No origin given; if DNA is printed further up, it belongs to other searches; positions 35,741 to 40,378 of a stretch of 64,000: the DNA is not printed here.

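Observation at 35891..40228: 1445-aa secreted protein combining a PSI domain with a C-terminal legume-type lectin domain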

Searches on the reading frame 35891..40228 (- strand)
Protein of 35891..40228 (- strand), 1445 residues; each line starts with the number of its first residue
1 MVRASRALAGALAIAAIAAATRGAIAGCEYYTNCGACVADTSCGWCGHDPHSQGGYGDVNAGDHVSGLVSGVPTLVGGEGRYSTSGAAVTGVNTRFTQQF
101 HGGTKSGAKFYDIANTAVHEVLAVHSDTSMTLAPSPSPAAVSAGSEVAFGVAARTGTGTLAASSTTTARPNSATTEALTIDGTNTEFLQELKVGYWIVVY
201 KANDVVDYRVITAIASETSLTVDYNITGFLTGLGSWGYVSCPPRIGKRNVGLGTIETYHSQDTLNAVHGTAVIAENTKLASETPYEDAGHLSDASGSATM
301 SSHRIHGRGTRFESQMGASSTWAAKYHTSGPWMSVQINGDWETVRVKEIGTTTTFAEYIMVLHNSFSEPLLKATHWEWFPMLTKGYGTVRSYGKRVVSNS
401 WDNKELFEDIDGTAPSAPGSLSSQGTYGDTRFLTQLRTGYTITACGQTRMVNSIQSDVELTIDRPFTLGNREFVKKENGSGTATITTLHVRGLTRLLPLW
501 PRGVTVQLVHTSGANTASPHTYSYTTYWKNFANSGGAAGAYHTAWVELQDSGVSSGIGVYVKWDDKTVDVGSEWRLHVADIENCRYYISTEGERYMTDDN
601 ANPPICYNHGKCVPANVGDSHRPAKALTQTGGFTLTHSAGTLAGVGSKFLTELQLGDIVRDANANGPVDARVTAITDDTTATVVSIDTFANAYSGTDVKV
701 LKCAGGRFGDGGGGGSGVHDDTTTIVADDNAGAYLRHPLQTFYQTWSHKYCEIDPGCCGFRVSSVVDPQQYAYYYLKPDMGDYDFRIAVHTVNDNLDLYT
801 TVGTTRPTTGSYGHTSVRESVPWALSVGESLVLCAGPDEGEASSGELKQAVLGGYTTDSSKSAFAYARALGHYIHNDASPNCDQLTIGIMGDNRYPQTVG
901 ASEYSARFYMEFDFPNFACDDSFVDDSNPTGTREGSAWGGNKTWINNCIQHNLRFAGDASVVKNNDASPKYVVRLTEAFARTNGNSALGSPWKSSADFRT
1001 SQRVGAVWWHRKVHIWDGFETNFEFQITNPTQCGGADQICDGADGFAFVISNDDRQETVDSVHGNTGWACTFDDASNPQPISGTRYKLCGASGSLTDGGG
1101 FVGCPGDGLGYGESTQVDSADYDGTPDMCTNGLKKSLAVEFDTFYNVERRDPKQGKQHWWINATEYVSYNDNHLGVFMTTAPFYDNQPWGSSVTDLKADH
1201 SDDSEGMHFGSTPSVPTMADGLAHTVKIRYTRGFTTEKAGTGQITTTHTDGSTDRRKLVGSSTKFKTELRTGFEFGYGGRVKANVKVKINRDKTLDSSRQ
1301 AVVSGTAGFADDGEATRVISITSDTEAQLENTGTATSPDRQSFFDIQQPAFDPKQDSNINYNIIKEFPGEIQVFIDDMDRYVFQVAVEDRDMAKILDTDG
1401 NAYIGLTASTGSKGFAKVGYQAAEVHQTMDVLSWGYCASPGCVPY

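Call 3: search_protein_families(library=pfam, proteins=[window:35891-40228:-], max_evalue=1)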
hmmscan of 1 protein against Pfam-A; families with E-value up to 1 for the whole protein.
window:35891-40228:- (1445 aa): 5 families
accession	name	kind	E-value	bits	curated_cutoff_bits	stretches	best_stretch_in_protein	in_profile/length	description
PF18483.9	Lectin_L-type_dom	-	2.5e-11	44.3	78.3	2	947-1067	4-85/215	Legume lectin beta-barrel domain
PF00139.26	Lectin_legB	-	4.9e-09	36.5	26.3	2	951-1055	15-93/250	Legume lectin domain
PF01437.31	PSI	-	0.02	15.7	23.1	1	28-47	2-23/52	Plexin repeat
PF00349.27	Hexokinase_1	-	0.19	11.9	24.3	0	1201-1240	125-164/201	Hexokinase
PF17205.9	PSI_integrin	-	0.94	9.7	27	0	28-47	3-23/47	Integrin plexin domain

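Call 4: search_solved_structures(query=window:35891-40228:-, max_evalue=1, show_alignments=3)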
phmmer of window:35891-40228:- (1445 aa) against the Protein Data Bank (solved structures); distinct sequences matched with E-value up to 1: 12.
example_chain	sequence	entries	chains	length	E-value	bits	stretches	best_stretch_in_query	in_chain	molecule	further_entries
1loa_A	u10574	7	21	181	0.0078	17.1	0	1134-1170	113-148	LEGUME ISOLECTIN I (ALPHA CHAIN)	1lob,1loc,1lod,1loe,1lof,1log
1lgb_A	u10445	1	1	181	0.0078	17.1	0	1134-1170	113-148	LEGUME ISOLECTIN II (ALPHA CHAIN)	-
1lof_C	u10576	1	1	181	0.0084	17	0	1134-1170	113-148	LEGUME ISOLECTIN I (ALPHA CHAIN)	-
1lgc_A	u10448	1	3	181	0.0084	17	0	1134-1170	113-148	Lectin beta-1 and beta-2 chains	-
3al8_B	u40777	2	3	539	0.1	13.4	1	19-47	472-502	Plexin-A2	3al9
3okt_A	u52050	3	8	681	0.13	13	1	19-47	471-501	Plexin-A2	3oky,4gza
5l5g_A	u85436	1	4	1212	0.22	12.2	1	19-47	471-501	Plexin-A2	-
1fdq_A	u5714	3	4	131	0.78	10.4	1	967-1028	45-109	FATTY ACID-BINDING PROTEIN, BRAIN | BRAIN-TYPE FATTY ACID BINDING PROTEIN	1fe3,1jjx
8ivf_B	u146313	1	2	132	0.79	10.4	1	967-1028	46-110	Fatty acid-binding protein, brain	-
6l9o_A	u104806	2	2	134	0.82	10.4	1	967-1028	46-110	Fatty acid-binding protein, brain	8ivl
5ura_A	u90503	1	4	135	0.83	10.3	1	967-1028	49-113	Fatty acid-binding protein, brain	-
7e25_A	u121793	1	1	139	0.9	10.2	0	967-1028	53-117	Fatty acid-binding protein, brain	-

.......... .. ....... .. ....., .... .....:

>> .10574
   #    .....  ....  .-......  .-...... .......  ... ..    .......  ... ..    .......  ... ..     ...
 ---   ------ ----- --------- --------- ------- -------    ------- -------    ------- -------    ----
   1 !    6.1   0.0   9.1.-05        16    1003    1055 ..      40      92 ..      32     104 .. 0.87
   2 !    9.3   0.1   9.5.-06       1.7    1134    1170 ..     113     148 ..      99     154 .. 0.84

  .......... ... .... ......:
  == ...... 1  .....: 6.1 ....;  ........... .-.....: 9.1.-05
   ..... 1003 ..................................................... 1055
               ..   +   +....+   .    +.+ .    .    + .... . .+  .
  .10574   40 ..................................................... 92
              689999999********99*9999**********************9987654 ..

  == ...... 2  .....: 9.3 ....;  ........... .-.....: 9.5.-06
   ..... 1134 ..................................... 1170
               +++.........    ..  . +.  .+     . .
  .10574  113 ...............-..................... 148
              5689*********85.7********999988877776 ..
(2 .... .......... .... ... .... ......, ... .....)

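Call 5: find_encoding_contigs(protein=window:35891-40228:-, flank=10000, max_places=6)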
Protein window:35891-40228:- (1445 aa): 1 contig read that carries it; 1 place shown.
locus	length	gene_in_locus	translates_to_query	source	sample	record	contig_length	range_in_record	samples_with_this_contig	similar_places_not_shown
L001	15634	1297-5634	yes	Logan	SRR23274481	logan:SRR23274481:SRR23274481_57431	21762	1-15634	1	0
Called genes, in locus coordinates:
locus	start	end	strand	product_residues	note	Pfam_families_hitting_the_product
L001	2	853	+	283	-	?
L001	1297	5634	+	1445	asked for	PF18483:Lectin_L-type_dom (faint), PF00139:Lectin_legB (faint)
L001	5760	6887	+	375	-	-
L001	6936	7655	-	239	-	-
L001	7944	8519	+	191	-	PF00583:Acetyltransf_1 (weak)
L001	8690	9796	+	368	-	PF04004:Leo1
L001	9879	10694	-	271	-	PF25455:Beta-barrel_CAF17_C (weak)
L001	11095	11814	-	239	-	-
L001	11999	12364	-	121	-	PF05669:Med31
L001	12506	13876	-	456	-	PF10046:BLOC1_2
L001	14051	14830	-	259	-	PF01066:CDP-OH_P_transf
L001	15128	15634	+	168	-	PF24763:CGL160_C (weak)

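Call 6: find_homologous_proteins(query=window:35891-40228:-, max_evalue=0.001)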
Query window:35891-40228:- (1445 aa): 48 proteins with E <= 0.001 among 8000 candidates.
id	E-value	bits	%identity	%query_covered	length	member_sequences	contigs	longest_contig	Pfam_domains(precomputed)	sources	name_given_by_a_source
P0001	0.0e+0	3204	96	100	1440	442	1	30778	PF18483.9,PF00139.27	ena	-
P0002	0.0e+0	2175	68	98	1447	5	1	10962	PF18483.9,PF00139.27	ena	-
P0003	0.0e+0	2153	68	100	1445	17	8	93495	PF18483.9,PF00139.27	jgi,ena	-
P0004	0.0e+0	2146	67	100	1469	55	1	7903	PF18483.9,PF00139.27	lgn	-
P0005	0.0e+0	2124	68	98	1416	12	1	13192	PF18483.9,PF00139.27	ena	-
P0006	0.0e+0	2087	68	67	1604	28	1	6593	PF18483.9,PF00139.27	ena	-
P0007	0.0e+0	2025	65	99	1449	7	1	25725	PF18483.9,PF00139.27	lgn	-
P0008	0.0e+0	1840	64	98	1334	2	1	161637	PF18483.9,PF00139.27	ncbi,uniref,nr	ncbi:hypothetical protein BE221DRAFT_193518 [Ostreococcus tauri]|uniref:Uncharacterized protein n=1 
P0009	0.0e+0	1782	60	98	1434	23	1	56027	PF18483.9,PF00139.27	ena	-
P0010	0.0e+0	1761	59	98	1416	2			PF18483.9,PF00139.27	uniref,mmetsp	uniref:Uncharacterized protein n=1 Tax=Ostreococcus mediterraneus TaxID=1486918 RepID=A0A7S0KG39_9CH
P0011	0.0e+0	1760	59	98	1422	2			PF18483.9,PF00139.27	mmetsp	mmetsp:Transcript_9004/g.30374 ORF Transcript_9004/g.30374 Transcript_9004/m.30374 type:complete len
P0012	0.0e+0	1757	60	99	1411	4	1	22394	PF18483.9,PF00139.27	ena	-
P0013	0.0e+0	1741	59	98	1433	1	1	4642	PF18483.9,PF00139.27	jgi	-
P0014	0.0e+0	1737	59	98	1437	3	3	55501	PF18483.9,PF00139.27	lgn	-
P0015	0.0e+0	1725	58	100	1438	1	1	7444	PF18483.9,PF00139.27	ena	-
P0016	0.0e+0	1442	50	100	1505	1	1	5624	PF18483.9,PF00139.27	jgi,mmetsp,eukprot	mmetsp:Transcript_10688/g.12494 ORF Transcript_10688/g.12494 Transcript_10688/m.12494 type:complete 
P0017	0.0e+0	1434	50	98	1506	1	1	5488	PF18483.9,PF00139.27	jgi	-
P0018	0.0e+0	1427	51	95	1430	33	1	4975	PF18483.9,PF00139.27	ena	-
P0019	0.0e+0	1417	50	98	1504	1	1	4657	PF18483.9,PF00139.27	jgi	jgi:hypothetical protein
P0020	0.0e+0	1408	51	97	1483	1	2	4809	PF18483.9,PF00139.27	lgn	-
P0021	0.0e+0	1404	50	97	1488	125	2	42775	PF18483.9,PF00139.27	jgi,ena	-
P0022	0.0e+0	1396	50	95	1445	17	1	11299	PF18483.9,PF00139.27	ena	-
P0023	0.0e+0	1390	48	98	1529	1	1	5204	PF18483.9,PF00139.27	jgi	jgi:hypothetical protein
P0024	0.0e+0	1389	48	98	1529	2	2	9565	PF18483.9,PF00139.27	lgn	-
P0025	0.0e+0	1385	50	95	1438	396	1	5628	PF18483.9,PF00139.27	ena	-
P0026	0.0e+0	1384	48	98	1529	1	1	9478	PF18483.9,PF00139.27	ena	-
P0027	0.0e+0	1384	51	96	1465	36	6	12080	PF18483.9,PF00139.27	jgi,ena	jgi:hypothetical protein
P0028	0.0e+0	1380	49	97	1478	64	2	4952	PF18483.9,PF00139.27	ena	-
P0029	0.0e+0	1380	49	100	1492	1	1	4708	PF18483.9,PF00139.27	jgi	-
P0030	0.0e+0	1379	50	96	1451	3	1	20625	PF18483.9,PF00139.27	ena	-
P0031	0.0e+0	1376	50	97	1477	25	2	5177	PF18483.9,PF00139.27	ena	-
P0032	0.0e+0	1372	51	93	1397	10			PF18483.9,PF00139.27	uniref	uniref:Uncharacterized protein n=1 Tax=Mantoniella antarctica TaxID=81844 RepID=A0A7S0X795_9CHLO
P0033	0.0e+0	1371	51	94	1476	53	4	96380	PF18483.9,PF00139.27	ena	-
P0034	0.0e+0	1316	47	100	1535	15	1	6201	PF18483.9,PF00139.27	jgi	-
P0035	0.0e+0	1269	47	94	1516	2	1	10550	PF18483.9,PF00139.27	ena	-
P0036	0.0e+0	1243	47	94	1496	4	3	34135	PF18483.9,PF00139.27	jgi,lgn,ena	-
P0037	0.0e+0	1226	50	84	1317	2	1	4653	PF18483.9,PF00139.27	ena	-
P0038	0.0e+0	1210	47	91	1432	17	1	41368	PF18483.9,PF00139.27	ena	-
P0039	0.0e+0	1206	47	90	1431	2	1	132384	PF18483.9,PF00139.27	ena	-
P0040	0.0e+0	1206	47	90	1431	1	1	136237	PF18483.9,PF00139.27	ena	-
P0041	0.0e+0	1204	47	90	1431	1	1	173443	PF18483.9,PF00139.27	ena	-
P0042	0.0e+0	1108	49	77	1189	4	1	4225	PF18483.9,PF00139.27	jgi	-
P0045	1.2e-195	671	44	60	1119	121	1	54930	-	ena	-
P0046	1.4e-77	280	33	41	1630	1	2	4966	PF18483.9,PF00139.27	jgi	-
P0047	1.1e-75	273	32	40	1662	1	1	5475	PF18483.9,PF00139.27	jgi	-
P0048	2.5e-74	269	35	33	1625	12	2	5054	PF18483.9,PF00139.27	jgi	jgi:hypothetical protein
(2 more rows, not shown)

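Call 22: search_protein_families(library=pfam, proteins=[P0046, P0047, P0048, P0045, P0006], max_evalue=0.1)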
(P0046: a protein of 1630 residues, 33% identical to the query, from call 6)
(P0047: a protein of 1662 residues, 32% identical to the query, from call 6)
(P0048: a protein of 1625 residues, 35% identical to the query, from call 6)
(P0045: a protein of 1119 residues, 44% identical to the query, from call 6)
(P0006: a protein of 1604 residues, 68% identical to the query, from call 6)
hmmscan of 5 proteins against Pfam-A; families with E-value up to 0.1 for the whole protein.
P0046 (1630 aa): 3 families
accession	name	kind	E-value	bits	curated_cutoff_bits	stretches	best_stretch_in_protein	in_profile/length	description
PF18483.9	Lectin_L-type_dom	-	2.1e-14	54.4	78.3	2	1207-1295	15-91/215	Legume lectin beta-barrel domain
PF00139.26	Lectin_legB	-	1.7e-08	34.7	26.3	1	1203-1300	13-111/250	Legume lectin domain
PF01437.31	PSI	-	0.0043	17.8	23.1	1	27-48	2-25/52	Plexin repeat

P0047 (1662 aa): 2 families
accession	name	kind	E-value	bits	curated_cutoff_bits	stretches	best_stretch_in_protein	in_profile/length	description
PF18483.9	Lectin_L-type_dom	-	3.2e-14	53.7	78.3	2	1247-1333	19-93/215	Legume lectin beta-barrel domain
PF00139.26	Lectin_legB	-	1.5e-06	28.4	26.3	1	1248-1363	22-136/250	Legume lectin domain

P0048 (1625 aa): 2 families
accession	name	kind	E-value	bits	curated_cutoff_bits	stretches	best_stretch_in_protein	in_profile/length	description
PF18483.9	Lectin_L-type_dom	-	1e-17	65.2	78.3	2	1215-1303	18-94/215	Legume lectin beta-barrel domain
PF00139.26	Lectin_legB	-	7.7e-08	32.6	26.3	1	1207-1299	20-105/250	Legume lectin domain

P0045 (1119 aa): 0 families

P0006 (1604 aa): 4 families
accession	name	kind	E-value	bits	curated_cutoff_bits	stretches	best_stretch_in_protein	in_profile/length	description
PF18483.9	Lectin_L-type_dom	-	9e-13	49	78.3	2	1263-1329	66-135/215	Legume lectin beta-barrel domain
PF00139.26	Lectin_legB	-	3e-08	33.9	26.3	1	1150-1206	37-94/250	Legume lectin domain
PF07699.19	Ephrin_rec_like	-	9.5e-05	22.5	23.1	1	573-608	1-37/48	Tyrosine-protein kinase ephrin type A/B receptor-like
PF01437.31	PSI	-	0.0029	18.4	23.1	1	44-64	2-24/52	Plexin repeat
